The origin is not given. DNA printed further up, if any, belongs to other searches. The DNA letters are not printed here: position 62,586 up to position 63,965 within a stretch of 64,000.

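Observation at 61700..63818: Overlapping MTase plus DUF262-HNH gene pair: candidate non-canonical restriction-modification or defence module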

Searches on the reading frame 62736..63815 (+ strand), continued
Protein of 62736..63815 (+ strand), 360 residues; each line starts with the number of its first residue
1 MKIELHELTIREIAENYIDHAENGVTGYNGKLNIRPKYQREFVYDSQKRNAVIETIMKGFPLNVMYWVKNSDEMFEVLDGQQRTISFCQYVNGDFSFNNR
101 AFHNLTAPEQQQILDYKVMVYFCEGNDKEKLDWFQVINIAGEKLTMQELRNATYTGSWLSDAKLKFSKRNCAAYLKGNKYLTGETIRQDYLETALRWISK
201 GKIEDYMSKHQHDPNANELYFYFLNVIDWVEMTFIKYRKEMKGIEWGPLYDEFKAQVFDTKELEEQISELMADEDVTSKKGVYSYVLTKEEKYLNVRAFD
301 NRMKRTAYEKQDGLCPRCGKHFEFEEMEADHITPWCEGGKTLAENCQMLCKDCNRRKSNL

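Call 86: search_protein_representatives(protein=window:62736-63815:+)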
Query: 360 residues. Proteins with E-value up to 0.001 (for the whole library): 9447; up to 1e-10: 2140; up to 1e-30: 521. The best 150 are listed.
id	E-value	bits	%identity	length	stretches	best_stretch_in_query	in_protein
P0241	4.2e-132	456.9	56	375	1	1-358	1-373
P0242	1.6e-127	441.9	54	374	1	1-358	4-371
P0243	2.1e-127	441.5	56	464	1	1-350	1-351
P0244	2.7e-122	424.6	52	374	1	4-358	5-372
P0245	1.9e-119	415.3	59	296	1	65-359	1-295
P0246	1.5e-115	402.5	51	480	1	10-355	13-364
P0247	1.5e-112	392.6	53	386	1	1-358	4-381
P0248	5.0e-111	387.6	50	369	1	4-356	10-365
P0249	4.3e-109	381.2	52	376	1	6-359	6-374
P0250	2.4e-106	372.2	73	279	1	1-225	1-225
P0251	1.2e-105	369.9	48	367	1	1-359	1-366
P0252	4.3e-105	368.0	56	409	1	1-358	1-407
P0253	5.2e-105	367.8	52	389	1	1-359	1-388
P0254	3.1e-104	365.2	57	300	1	1-288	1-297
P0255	4.5e-104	364.7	50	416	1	4-359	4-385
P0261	4.8e-102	358.0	45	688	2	19-359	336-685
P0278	1.7e-96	339.8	51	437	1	6-357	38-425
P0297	6.1e-92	324.8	55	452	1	5-358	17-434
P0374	7.6e-71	255.4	44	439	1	7-359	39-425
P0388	4.9e-67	242.9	46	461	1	1-357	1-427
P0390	2.0e-66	240.8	47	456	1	1-359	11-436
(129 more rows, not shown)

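Call 87: search_protein_families(library=pfam, proteins=[P0261, P0243, P0246, P0297, P0388, P0390, P0374, P0278], max_evalue=0.001)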
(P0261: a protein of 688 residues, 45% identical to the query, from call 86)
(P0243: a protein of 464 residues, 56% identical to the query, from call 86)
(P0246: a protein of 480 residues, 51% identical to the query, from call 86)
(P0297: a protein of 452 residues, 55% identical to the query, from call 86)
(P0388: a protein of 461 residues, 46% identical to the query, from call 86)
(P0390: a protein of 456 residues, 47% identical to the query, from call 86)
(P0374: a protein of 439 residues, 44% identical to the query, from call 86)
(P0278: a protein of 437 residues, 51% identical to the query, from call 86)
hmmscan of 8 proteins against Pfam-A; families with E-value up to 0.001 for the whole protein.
P0261 (688 aa): 5 families
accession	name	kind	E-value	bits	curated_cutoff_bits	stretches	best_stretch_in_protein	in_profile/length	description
PF13651.11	EcoRI_methylase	-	6.5e-69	233.3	26.4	2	91-290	116-345/345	Adenine-specific methyltransferase EcoRI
PF03235.19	GmrSD_N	-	2.2e-20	74.1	33.2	1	351-477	13-198/199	GmrSD restriction endonuclease, N-terminal domain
PF01844.29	HNH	-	3.3e-15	56.4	21.4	1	641-686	1-47/47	HNH endonuclease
PF14279.12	HNH_5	-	6.1e-12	45.7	27.5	1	641-686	1-46/56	HNH endonuclease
PF13395.12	HNH_4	-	0.00037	20.8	22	0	651-686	16-51/54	HNH endonuclease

P0243 (464 aa): 2 families
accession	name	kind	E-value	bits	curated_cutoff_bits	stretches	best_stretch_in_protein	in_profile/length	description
PF03235.19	GmrSD_N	-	4.6e-19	69.8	33.2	1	33-154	12-198/199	GmrSD restriction endonuclease, N-terminal domain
PF01844.29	HNH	-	0.00022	21.7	21.4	1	316-350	4-36/47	HNH endonuclease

P0246 (480 aa): 2 families
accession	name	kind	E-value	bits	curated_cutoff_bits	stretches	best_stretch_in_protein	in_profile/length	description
PF03235.19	GmrSD_N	-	1.3e-19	71.5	33.2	1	39-163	13-198/199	GmrSD restriction endonuclease, N-terminal domain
PF01844.29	HNH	-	1.3e-06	28.9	21.4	1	327-368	7-46/47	HNH endonuclease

P0297 (452 aa): 3 families
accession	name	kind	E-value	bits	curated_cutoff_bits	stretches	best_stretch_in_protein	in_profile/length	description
PF03235.19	GmrSD_N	-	2.5e-19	70.6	33.2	1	47-183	13-198/199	GmrSD restriction endonuclease, N-terminal domain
PF01844.29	HNH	-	1e-07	32.4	21.4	1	386-431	1-42/47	HNH endonuclease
PF14279.12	HNH_5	-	0.00036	20.9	27.5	1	401-435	11-48/56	HNH endonuclease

P0388 (461 aa): 3 families
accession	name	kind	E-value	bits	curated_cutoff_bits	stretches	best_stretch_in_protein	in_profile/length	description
PF03235.19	GmrSD_N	-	2e-17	64.4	33.2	1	35-170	13-197/199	GmrSD restriction endonuclease, N-terminal domain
PF01844.29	HNH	-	3.4e-12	46.7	21.4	1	384-425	1-42/47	HNH endonuclease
PF14279.12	HNH_5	-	8.3e-10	38.9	27.5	1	384-427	1-43/56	HNH endonuclease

P0390 (456 aa): 2 families
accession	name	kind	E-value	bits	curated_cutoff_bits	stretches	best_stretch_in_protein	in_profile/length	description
PF03235.19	GmrSD_N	-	1.2e-20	74.9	33.2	1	44-183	13-198/199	GmrSD restriction endonuclease, N-terminal domain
PF01844.29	HNH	-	4.9e-07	30.2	21.4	1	387-429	1-39/47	HNH endonuclease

P0374 (439 aa): 4 families
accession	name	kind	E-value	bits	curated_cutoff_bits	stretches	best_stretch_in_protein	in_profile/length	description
PF03235.19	GmrSD_N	-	1.4e-19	71.4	33.2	1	65-195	12-198/199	GmrSD restriction endonuclease, N-terminal domain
PF01844.29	HNH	-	3.4e-12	46.7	21.4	1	377-426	1-47/47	HNH endonuclease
PF14279.12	HNH_5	-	4.4e-10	39.8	27.5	1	377-428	1-48/56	HNH endonuclease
PF02945.21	Endonuclease_7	-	0.00068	19.9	23.6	0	370-422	19-62/82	Recombination endonuclease VII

P0278 (437 aa): 3 families
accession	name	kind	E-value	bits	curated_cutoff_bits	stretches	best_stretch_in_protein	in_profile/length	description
PF03235.19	GmrSD_N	-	1.3e-18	68.3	33.2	1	66-205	13-198/199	GmrSD restriction endonuclease, N-terminal domain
PF01844.29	HNH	-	4.6e-12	46.3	21.4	1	390-428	11-47/47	HNH endonuclease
PF14279.12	HNH_5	-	5.1e-07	30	27.5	1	392-428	10-46/56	HNH endonuclease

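Call 88: list_cluster_members(proteins=[P0261])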
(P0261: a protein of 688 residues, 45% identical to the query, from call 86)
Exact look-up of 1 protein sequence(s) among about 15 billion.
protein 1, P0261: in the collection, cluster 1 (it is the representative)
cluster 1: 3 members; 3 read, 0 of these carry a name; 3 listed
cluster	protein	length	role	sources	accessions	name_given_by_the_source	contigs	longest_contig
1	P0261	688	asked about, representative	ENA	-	-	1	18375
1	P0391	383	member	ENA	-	-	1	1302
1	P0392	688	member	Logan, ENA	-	-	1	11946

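Call 90: find_encoding_contigs(protein=P0261, flank=6000, max_places=3)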
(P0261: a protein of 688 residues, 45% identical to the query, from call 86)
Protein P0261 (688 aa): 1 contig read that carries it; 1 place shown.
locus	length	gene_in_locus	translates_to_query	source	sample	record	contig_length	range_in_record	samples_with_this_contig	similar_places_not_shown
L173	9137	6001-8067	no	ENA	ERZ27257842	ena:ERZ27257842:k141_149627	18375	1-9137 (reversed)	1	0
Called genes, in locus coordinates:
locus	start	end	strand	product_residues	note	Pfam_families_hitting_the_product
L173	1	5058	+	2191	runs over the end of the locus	PF02687:FtsX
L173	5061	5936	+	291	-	PF00005:ABC_tran, PF13304:AAA_21 (faint)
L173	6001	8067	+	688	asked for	PF13651:EcoRI_methylase, PF03235:GmrSD_N, PF01844:HNH, PF14279:HNH_5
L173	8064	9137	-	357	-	?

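Call 94: search_protein_families(library=pfam, proteins=[L084:9021-9947:+, L031:9534-10001:+], max_evalue=0.001)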
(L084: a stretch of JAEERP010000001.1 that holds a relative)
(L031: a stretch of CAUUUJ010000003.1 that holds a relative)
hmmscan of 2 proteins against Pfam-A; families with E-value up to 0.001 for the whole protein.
L084:9021-9947:+ (309 aa): 2 families
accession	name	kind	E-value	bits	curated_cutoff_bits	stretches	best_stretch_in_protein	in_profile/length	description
PF02661.23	Fic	-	4.7e-20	72.7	24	1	156-253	1-93/93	Fic/DOC family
PF12728.13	HTH_17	-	1.5e-06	28.8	27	1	4-44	1-40/51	Helix-turn-helix domain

L031:9534-10001:+ (156 aa): 1 family
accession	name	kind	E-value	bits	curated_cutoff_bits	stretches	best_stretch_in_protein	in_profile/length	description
PF05168.19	HEPN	-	3.9e-06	27.5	22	1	42-96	34-85/117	HEPN domain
